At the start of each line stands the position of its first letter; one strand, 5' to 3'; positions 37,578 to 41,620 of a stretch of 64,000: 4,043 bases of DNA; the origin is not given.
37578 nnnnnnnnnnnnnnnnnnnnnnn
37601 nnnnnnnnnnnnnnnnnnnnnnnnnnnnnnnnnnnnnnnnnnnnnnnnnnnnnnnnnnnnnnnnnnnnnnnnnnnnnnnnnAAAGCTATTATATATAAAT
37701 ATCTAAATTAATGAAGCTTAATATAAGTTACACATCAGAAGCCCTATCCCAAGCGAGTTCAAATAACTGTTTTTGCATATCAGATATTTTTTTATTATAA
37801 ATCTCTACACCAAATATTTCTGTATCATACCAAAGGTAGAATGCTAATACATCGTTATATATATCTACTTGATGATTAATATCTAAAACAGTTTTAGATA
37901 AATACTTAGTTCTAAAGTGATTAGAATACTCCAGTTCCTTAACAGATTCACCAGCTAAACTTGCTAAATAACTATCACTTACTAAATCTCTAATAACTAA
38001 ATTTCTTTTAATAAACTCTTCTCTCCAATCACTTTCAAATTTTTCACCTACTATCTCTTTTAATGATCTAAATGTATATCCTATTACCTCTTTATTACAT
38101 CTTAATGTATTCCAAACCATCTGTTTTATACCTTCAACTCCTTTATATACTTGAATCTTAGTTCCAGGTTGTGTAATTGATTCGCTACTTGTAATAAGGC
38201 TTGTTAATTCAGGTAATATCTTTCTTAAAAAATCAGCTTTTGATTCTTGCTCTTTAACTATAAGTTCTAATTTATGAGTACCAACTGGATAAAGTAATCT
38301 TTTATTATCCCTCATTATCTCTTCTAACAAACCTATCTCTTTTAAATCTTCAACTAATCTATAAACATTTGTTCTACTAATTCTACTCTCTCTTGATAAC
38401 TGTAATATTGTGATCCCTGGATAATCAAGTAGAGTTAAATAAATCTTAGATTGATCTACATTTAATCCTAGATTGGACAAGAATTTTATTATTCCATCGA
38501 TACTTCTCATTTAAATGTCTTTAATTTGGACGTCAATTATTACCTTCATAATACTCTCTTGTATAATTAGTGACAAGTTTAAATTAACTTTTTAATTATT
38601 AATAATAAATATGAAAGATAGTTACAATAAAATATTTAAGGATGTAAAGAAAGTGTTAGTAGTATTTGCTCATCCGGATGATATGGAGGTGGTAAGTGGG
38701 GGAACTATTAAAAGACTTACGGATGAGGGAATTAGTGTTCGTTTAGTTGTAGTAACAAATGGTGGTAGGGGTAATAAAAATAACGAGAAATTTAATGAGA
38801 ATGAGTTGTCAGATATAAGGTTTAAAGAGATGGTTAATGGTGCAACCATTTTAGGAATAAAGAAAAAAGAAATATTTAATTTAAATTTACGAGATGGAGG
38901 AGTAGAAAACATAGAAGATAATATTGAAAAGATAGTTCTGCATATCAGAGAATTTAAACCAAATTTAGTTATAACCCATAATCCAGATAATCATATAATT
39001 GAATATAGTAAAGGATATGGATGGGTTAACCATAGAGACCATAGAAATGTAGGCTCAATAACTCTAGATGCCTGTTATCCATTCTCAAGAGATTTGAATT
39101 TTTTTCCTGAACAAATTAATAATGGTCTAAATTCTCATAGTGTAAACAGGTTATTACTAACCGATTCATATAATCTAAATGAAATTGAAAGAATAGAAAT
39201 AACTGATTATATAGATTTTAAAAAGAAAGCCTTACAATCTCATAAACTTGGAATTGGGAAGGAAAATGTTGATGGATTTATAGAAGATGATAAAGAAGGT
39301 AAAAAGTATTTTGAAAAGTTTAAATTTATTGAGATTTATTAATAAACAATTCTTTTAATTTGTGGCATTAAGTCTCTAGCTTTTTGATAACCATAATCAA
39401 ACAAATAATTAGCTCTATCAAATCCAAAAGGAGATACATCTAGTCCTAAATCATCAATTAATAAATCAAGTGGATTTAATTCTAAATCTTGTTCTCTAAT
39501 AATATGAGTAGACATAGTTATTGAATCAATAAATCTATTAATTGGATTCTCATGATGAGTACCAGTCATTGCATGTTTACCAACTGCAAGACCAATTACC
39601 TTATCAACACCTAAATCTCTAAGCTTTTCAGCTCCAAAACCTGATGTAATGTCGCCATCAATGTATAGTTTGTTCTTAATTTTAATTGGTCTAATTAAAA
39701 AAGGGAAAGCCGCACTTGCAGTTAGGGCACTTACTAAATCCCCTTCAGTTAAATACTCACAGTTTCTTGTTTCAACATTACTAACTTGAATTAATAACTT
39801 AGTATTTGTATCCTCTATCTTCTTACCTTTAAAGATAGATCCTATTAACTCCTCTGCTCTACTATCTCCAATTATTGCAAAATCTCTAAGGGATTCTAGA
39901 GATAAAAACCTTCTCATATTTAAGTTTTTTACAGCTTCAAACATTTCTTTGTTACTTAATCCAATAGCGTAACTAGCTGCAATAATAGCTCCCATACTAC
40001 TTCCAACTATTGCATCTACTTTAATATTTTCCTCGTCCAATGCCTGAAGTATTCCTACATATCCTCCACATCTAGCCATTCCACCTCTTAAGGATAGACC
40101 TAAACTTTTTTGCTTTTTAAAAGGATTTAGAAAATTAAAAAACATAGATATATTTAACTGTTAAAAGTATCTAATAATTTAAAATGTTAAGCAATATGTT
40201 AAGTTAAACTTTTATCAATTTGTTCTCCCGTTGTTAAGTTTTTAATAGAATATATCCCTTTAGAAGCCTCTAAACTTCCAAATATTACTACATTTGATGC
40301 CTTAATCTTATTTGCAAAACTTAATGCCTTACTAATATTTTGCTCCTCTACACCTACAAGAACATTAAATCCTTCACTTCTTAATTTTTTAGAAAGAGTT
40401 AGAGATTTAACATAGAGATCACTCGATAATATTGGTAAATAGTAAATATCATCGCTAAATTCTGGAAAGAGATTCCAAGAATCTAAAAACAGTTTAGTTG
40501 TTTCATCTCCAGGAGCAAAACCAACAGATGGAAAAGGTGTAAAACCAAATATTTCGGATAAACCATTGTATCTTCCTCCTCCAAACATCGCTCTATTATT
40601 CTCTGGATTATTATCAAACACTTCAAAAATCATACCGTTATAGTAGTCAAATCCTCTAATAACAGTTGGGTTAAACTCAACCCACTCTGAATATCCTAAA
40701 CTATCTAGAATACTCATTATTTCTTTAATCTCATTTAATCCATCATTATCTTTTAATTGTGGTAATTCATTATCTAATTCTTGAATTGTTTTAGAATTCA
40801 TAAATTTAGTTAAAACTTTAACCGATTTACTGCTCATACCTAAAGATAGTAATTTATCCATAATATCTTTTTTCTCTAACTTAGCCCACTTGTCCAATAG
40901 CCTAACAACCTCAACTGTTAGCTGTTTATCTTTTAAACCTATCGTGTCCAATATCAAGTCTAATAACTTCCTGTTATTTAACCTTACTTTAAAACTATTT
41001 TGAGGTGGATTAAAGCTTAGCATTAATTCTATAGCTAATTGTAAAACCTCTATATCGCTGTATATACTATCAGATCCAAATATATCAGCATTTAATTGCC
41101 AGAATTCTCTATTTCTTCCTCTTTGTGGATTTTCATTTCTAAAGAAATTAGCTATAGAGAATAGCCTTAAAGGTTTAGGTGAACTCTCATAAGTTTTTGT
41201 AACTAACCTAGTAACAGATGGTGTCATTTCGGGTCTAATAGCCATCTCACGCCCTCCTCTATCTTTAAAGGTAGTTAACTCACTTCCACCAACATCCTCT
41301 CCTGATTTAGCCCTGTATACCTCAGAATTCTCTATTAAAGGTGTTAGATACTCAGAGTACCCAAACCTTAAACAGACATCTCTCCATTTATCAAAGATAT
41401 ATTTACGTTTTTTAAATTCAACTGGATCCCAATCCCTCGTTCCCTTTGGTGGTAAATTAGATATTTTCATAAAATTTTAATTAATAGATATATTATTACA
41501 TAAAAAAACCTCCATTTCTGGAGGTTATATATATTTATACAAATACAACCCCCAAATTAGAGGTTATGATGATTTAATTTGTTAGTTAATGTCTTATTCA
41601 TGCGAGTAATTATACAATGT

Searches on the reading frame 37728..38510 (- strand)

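Call 9: search_protein_families(library=pfam, proteins=[window:37728-38510:-], max_evalue=0.01)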
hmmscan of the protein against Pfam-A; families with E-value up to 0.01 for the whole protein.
window:37728-38510:- (260 aa): 3 families
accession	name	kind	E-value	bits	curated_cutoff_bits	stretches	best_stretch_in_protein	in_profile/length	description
PF01978.25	TrmB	-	7.9e-10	38.9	25.6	1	11-68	1-58/68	Sugar-specific transcriptional regulator TrmB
PF13412.12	HTH_24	-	2e-05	24.5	21.9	1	22-62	7-47/48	Winged helix-turn-helix DNA-binding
PF09339.16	HTH_IclR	-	0.0016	18.6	22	1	32-63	18-49/52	IclR helix-turn-helix domain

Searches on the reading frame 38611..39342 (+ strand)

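Call 9: search_protein_families(library=pfam, proteins=[window:38611-39342:+], max_evalue=0.01)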
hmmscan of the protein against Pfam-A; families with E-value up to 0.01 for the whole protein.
window:38611-39342:+ (243 aa): 1 family
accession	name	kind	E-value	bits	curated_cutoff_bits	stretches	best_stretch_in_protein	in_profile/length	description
PF02585.22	PIG-L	-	1.8e-29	103.3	28.2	1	16-155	1-129/129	GlcNAc-PI de-N-acetylase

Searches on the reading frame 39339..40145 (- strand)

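Call 9: search_protein_families(library=pfam, proteins=[window:39339-40145:-], max_evalue=0.01)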
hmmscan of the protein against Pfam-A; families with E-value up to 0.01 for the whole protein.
window:39339-40145:- (268 aa): 1 family
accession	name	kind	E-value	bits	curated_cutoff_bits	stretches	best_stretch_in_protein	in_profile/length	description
PF01734.28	Patatin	-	2e-26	93.8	27.7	1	17-172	1-187/191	Patatin-like phospholipase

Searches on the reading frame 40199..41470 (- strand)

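Call 9: search_protein_families(library=pfam, proteins=[window:40199-41470:-], max_evalue=0.01)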
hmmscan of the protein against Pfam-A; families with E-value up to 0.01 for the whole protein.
window:40199-41470:- (423 aa): 5 families
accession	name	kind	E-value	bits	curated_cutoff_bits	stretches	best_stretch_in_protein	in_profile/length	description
PF13393.11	tRNA-synt_His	-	1.1e-48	166.5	25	1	10-319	1-302/308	Histidyl-tRNA synthetase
PF00587.30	tRNA-synt_2b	-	2.8e-10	41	29.3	1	67-167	2-106/179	tRNA synthetase class II core domain (G, H, P, S and T)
PF03129.25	HGTP_anticodon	-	8.9e-06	26.2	21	1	355-421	17-83/94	Anticodon binding domain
PF00152.25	tRNA-synt_2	-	0.00049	19.7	25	1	102-150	93-137/308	tRNA synthetases class II (D, K and N)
PF01409.25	tRNA-synt_2d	-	0.0021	18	19.8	1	73-135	78-137/246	tRNA synthetases class II core domain (F)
